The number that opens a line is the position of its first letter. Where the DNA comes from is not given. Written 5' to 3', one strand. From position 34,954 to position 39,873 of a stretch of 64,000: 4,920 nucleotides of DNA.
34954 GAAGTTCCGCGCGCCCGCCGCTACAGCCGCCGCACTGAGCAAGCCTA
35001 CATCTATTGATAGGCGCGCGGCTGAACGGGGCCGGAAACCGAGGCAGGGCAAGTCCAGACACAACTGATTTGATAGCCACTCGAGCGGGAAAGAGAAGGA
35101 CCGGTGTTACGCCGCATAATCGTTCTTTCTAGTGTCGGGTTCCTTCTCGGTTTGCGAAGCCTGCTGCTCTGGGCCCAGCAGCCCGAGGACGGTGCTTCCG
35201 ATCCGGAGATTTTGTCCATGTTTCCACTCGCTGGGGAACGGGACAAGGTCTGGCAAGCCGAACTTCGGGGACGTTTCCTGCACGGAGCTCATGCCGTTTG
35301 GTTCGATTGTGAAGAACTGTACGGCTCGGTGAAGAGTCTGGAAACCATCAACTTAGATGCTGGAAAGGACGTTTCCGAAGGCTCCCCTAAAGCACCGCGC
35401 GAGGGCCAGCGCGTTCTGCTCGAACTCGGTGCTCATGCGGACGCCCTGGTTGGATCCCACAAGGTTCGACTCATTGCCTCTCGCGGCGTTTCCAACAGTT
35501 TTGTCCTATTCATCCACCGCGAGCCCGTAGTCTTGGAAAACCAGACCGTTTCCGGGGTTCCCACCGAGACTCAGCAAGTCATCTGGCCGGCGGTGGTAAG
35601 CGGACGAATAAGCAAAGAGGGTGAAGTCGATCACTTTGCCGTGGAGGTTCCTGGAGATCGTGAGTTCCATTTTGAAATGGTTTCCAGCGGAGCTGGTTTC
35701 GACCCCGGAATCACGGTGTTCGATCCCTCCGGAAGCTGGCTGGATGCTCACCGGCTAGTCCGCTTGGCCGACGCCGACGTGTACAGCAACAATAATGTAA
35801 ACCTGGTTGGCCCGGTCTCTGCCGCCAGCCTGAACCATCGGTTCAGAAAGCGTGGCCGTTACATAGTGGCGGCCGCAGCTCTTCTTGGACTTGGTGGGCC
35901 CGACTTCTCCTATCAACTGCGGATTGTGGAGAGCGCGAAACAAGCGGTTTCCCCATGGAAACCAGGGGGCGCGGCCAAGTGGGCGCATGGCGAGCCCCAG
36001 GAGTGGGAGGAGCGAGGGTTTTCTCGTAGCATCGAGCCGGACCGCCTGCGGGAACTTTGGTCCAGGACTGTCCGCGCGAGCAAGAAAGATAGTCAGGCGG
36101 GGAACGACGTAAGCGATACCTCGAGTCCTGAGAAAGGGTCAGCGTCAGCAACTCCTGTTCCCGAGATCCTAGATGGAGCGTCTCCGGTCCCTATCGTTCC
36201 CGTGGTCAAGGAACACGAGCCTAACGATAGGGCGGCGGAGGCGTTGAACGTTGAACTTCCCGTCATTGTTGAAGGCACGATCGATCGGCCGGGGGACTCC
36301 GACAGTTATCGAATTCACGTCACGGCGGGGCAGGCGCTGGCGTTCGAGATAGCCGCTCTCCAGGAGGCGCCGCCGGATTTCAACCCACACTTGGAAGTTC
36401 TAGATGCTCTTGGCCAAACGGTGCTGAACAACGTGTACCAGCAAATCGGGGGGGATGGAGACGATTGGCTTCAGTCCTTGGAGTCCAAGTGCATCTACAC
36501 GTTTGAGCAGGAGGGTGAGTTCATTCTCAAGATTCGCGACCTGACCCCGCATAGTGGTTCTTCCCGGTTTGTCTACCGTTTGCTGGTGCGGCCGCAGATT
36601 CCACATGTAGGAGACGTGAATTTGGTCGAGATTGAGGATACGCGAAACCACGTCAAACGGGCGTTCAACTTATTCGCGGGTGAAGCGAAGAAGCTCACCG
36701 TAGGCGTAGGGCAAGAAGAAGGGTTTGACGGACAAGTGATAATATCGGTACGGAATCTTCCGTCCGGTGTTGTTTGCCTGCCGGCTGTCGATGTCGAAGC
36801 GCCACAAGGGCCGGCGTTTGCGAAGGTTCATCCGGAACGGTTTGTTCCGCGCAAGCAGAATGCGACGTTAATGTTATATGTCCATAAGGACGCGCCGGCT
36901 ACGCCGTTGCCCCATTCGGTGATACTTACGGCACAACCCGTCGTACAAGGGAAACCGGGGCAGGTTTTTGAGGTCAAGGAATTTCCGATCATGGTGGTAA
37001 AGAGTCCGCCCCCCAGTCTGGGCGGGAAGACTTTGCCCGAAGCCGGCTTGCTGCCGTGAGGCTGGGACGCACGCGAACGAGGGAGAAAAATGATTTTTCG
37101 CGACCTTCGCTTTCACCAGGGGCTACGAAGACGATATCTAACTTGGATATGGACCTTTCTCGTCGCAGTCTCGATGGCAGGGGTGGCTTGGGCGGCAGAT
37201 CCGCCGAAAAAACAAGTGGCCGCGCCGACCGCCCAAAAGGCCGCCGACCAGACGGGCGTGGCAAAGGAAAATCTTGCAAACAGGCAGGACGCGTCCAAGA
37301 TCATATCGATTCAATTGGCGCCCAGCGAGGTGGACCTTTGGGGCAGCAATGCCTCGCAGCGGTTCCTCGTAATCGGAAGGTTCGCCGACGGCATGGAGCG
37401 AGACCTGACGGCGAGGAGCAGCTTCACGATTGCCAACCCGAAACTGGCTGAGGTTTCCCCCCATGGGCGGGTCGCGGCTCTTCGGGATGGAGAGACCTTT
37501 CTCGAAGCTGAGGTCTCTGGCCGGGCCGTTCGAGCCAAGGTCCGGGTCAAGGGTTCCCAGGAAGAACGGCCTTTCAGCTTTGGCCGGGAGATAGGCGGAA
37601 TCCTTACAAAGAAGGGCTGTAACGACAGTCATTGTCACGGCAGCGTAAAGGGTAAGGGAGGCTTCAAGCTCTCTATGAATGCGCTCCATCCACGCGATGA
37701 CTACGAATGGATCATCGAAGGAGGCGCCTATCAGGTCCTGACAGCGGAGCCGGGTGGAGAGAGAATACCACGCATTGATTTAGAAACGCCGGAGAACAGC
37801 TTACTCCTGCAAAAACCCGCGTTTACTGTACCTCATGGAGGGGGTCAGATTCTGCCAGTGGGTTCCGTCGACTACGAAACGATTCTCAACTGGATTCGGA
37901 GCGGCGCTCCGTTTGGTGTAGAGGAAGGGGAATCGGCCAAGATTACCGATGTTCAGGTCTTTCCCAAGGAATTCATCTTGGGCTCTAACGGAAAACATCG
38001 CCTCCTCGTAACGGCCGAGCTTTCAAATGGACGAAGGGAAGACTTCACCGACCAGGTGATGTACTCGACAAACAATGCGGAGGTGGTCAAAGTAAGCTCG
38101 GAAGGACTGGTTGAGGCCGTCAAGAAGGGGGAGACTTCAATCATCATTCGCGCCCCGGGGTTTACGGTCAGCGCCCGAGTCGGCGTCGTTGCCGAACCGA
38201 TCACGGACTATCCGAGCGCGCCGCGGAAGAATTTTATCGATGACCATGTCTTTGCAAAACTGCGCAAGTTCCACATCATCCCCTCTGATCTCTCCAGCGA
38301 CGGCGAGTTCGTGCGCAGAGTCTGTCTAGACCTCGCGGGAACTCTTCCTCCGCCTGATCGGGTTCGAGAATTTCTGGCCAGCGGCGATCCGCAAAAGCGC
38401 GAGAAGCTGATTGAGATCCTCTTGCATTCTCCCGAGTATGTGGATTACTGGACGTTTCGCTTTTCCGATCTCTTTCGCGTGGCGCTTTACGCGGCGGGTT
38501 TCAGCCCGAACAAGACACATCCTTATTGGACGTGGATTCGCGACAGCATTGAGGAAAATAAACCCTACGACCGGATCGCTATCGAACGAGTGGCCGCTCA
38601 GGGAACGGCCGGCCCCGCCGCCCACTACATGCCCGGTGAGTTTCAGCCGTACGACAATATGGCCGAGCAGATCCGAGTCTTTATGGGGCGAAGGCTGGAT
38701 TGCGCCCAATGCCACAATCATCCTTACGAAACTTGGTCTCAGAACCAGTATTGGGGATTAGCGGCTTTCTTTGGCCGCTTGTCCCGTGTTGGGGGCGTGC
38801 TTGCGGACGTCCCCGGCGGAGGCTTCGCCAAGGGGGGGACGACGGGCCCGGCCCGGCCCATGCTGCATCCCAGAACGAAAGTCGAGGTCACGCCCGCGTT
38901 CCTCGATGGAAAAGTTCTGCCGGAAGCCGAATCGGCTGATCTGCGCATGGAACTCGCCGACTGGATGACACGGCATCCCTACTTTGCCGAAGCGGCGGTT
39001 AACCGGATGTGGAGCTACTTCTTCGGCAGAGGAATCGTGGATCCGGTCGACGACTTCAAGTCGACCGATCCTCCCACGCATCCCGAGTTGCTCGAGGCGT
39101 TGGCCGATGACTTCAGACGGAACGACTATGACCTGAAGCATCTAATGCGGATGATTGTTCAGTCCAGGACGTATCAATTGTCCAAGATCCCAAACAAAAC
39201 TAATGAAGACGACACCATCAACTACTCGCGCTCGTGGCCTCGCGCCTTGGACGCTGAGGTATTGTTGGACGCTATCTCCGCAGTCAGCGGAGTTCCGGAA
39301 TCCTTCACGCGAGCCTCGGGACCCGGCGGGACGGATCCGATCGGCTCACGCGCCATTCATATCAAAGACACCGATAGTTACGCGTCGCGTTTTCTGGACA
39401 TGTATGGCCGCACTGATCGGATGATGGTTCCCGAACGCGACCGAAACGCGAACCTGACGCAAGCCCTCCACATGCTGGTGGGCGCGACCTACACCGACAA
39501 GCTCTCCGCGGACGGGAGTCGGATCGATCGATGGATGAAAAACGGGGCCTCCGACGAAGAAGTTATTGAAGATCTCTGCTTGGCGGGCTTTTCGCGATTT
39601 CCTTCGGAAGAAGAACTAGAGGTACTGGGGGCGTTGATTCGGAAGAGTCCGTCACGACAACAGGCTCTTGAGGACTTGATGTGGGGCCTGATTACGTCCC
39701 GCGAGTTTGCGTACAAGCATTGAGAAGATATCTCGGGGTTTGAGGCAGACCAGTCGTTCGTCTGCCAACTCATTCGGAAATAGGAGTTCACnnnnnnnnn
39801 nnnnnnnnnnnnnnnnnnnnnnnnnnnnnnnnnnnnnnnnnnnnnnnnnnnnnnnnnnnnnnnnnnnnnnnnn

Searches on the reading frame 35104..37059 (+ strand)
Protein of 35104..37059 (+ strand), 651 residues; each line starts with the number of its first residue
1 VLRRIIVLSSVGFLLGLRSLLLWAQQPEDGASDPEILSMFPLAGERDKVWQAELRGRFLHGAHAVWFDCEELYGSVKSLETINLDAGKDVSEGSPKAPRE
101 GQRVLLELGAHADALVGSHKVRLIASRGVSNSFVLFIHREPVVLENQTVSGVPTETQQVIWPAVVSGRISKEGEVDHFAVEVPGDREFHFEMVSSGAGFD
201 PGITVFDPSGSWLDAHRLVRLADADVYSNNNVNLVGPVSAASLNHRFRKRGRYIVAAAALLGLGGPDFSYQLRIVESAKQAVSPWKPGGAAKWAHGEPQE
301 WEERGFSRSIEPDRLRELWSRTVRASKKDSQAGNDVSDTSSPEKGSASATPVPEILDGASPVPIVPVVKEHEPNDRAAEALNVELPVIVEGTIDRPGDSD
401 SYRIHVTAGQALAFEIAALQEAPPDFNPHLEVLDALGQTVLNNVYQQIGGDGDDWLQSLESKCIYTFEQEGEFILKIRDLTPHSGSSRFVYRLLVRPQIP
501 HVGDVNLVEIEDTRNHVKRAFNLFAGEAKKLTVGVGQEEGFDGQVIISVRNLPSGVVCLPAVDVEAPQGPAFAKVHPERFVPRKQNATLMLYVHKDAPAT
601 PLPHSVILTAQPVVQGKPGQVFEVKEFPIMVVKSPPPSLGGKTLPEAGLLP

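Call 59: find_encoding_contigs(protein=window:35104-37059:+, flank=10000, max_places=1)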
Protein window:35104-37059:+ (651 aa): no gene with exactly this product is on record in the collection.

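Call 63: search_protein_families(library=pfam, proteins=[window:35104-37059:+], max_evalue=0.00001)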
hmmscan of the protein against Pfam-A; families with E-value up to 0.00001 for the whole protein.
window:35104-37059:+ (651 aa): 0 families

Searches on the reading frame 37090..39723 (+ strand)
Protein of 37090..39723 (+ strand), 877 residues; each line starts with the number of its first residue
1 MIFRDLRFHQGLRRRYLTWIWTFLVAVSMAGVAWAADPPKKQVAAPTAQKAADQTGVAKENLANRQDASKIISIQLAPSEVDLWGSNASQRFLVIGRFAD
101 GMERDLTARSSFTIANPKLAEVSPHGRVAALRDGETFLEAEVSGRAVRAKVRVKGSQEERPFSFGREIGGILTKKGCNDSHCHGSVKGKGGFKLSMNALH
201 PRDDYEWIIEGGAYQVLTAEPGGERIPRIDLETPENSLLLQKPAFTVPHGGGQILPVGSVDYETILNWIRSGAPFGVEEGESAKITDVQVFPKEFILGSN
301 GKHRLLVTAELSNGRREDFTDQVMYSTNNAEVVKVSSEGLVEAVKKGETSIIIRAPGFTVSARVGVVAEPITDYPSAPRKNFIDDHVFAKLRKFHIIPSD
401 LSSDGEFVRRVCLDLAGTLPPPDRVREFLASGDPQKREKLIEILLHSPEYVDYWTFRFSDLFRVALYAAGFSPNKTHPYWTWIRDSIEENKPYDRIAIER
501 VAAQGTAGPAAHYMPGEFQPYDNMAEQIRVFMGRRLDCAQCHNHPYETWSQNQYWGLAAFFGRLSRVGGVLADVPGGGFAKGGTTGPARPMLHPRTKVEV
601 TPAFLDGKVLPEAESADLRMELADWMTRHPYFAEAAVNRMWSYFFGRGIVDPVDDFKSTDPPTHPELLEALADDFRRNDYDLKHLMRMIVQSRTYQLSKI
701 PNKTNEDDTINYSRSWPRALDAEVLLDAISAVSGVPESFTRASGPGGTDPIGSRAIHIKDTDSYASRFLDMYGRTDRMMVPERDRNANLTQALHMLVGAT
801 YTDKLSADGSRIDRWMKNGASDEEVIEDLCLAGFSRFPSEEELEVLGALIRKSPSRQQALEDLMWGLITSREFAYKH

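Call 64: search_protein_families(library=pfam, proteins=[window:37090-39723:+], max_evalue=0.00001)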
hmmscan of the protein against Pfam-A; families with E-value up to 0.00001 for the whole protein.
window:37090-39723:+ (877 aa): 3 families
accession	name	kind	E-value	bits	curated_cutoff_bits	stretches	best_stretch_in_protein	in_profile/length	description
PF07587.16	PSD1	-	7.4e-43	147.2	28.5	1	619-848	2-242/244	Protein of unknown function (DUF1553)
PF07583.16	PSCyt2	-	3.5e-40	138.6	29.8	1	383-564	2-207/209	Protein of unknown function (DUF1549)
PF02368.24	Big_2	-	2.4e-08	34.3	22.8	0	286-351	3-64/79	Bacterial Ig-like domain (group 2)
